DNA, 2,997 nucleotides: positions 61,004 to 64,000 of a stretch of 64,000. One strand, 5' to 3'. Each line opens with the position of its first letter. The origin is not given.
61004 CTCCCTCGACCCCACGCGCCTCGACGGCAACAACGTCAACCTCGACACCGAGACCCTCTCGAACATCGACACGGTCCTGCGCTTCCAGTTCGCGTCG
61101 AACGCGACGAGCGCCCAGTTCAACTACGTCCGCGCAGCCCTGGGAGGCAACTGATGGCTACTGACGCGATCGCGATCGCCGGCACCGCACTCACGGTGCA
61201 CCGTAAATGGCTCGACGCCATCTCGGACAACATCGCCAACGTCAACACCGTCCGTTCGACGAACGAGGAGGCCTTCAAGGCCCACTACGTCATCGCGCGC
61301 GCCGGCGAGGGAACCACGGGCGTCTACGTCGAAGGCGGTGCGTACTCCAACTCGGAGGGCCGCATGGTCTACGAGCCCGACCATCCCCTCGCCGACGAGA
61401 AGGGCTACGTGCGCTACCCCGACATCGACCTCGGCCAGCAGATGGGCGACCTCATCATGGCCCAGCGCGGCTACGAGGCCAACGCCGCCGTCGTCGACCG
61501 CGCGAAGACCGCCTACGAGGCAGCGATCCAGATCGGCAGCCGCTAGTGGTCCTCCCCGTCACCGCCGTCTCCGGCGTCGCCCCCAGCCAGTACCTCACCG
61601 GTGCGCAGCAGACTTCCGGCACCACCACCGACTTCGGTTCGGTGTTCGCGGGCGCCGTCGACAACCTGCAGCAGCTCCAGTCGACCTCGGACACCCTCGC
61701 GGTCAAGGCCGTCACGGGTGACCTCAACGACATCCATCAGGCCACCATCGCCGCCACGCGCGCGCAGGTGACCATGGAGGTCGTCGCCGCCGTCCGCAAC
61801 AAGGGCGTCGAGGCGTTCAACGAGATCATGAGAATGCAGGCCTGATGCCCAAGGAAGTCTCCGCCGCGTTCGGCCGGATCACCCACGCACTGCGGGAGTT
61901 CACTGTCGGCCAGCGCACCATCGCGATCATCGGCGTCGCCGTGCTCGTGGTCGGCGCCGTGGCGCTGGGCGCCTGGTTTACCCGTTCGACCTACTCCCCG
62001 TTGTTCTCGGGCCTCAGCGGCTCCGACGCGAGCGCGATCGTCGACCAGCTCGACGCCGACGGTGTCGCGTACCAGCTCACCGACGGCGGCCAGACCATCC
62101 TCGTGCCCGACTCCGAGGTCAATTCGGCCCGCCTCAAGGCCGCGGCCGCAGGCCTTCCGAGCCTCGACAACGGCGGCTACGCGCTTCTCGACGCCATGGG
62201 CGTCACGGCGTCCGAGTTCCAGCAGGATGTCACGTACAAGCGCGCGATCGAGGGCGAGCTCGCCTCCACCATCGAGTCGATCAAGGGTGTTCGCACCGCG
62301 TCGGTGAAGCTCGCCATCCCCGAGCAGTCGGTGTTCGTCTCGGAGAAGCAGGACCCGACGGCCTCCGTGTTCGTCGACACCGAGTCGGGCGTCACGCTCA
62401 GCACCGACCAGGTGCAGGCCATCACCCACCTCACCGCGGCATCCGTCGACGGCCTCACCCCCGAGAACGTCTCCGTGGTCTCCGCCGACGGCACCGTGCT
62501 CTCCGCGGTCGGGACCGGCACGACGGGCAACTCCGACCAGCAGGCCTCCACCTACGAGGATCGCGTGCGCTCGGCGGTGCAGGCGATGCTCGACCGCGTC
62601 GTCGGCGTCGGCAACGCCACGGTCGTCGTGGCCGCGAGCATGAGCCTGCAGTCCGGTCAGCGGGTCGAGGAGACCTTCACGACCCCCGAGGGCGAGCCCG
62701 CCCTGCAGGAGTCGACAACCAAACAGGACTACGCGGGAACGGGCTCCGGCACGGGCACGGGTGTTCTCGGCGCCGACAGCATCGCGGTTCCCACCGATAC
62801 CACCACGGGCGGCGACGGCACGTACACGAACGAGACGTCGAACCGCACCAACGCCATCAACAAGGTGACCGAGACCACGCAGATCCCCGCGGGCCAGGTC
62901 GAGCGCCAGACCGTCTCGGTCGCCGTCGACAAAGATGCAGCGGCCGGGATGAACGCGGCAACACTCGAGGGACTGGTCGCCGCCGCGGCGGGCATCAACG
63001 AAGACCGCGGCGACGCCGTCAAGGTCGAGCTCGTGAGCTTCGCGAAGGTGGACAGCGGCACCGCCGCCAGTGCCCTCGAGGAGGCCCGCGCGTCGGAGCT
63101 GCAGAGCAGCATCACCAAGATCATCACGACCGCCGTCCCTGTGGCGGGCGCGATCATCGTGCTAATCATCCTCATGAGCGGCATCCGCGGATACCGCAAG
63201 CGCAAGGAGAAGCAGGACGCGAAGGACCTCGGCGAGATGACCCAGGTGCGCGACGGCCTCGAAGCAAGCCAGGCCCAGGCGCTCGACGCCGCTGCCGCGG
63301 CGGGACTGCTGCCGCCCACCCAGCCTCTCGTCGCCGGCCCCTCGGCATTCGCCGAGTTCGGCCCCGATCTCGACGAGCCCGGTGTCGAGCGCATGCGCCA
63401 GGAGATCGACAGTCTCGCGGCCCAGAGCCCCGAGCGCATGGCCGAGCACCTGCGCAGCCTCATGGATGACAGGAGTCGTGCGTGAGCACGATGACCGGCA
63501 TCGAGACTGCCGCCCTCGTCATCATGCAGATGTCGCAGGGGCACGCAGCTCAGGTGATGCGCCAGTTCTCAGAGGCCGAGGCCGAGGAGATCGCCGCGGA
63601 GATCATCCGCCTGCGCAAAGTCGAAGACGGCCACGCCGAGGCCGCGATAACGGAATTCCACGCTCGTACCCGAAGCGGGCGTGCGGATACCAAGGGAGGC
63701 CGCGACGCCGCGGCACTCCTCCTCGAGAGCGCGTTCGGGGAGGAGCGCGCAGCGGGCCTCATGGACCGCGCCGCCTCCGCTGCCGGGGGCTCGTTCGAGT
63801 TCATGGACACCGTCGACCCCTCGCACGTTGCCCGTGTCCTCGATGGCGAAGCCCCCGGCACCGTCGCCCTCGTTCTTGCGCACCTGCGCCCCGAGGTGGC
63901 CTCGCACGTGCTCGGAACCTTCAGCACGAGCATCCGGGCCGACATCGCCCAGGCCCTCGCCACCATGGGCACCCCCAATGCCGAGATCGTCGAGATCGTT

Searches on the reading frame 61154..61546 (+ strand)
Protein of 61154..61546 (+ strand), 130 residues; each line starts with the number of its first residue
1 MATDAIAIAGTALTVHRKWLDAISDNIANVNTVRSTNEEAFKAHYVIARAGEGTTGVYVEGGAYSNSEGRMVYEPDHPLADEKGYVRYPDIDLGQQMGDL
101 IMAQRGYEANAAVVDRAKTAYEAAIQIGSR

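Call 90: search_protein_families(library=pfam, proteins=[window:61154-61546:+], max_evalue=0.01)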
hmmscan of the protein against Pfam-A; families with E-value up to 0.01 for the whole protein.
window:61154-61546:+ (130 aa): 2 families
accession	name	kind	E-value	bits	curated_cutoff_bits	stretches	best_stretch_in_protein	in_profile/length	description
PF06429.18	Flg_bbr_C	-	9.2e-08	31.9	23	1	83-127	2-46/46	Flagellar basal body rod FlgEFG protein C-terminal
PF00460.25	Flg_bb_rod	-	1.8e-05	25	20.7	1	8-33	3-28/31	Flagella basal body rod protein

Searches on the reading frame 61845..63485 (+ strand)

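Call 22: search_protein_families(library=pfam, proteins=[window:61845-63485:+], max_evalue=0.01)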
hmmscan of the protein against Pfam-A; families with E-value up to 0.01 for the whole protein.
window:61845-63485:+ (546 aa): 2 families
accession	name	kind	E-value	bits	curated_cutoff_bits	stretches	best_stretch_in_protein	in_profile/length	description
PF01514.23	YscJ_FliF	-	8e-61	205.5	24.4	1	46-220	2-178/179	Secretory protein of YscJ/FliF family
PF08345.17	YscJ_FliF_C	-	1.1e-24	88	23.8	1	249-399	1-147/147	Flagellar M-ring protein C-terminal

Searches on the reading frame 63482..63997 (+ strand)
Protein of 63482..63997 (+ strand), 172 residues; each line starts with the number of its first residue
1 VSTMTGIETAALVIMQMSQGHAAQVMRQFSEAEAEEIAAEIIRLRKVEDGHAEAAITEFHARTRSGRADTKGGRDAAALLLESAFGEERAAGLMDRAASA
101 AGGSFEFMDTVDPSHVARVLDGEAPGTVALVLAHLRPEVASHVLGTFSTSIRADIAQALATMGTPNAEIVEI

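Call 90: search_protein_families(library=pfam, proteins=[window:63482-63997:+], max_evalue=0.01)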
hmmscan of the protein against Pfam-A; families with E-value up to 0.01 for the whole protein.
window:63482-63997:+ (172 aa): 4 families
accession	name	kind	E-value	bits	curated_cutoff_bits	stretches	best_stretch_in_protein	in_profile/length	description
PF14842.11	FliG_N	-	1.5e-23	83.8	25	1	4-101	2-99/104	FliG N-terminal domain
PF14841.11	FliG_M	-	2.6e-21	76.1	25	2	113-171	1-59/76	FliG middle domain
PF01706.21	FliG_C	-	6.1e-05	23.7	23.3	0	105-170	21-86/108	FliG C-terminal domain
PF03448.22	MgtE_N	-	0.00036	21.5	25.9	0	112-159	2-49/102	MgtE intracellular N domain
